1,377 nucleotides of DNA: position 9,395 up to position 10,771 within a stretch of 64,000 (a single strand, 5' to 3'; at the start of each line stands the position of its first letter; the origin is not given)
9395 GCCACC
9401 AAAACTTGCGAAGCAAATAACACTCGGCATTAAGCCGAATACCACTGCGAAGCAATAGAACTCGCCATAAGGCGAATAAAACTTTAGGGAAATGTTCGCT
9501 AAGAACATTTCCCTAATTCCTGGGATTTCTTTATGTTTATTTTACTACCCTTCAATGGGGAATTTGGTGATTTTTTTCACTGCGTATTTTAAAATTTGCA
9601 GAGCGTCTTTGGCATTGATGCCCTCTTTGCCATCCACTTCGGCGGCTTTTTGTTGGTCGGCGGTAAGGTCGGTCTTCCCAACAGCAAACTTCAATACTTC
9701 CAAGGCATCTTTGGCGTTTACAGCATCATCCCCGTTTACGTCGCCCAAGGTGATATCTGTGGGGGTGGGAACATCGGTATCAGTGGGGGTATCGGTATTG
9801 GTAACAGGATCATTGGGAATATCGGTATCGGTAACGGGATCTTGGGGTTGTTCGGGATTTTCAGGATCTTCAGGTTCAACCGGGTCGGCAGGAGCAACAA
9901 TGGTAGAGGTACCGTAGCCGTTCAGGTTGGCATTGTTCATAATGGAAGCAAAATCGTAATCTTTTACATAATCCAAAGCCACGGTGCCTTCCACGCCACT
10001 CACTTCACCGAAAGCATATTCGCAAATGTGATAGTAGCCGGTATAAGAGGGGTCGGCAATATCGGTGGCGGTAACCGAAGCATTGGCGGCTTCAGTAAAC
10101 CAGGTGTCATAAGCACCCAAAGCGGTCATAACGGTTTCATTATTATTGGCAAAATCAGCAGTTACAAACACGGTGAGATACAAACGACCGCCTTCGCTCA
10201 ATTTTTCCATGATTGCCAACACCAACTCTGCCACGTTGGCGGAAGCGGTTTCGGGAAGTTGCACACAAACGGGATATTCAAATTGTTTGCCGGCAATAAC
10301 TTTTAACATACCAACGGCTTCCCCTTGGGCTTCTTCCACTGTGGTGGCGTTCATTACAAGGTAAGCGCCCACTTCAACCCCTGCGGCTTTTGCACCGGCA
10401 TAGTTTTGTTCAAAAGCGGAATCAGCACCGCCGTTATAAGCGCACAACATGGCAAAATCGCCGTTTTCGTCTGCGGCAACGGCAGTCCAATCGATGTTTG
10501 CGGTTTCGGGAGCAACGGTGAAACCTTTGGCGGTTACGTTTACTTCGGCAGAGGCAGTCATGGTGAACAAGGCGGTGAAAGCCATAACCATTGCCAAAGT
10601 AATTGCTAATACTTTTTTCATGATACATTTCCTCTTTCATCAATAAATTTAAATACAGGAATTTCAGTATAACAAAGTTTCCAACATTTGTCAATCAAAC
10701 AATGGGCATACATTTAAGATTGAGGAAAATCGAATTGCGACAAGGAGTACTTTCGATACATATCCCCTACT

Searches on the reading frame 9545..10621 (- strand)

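Call 64: search_protein_families(library=pfam, proteins=[window:9545-10621:-], max_evalue=0.00001)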
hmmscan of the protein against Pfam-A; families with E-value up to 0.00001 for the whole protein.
window:9545-10621:- (358 aa): 1 family
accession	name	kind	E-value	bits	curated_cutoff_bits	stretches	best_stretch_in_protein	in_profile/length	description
PF00404.24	Dockerin_1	-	8.5e-07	29.5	22.9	1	292-346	1-55/57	Dockerin type I domain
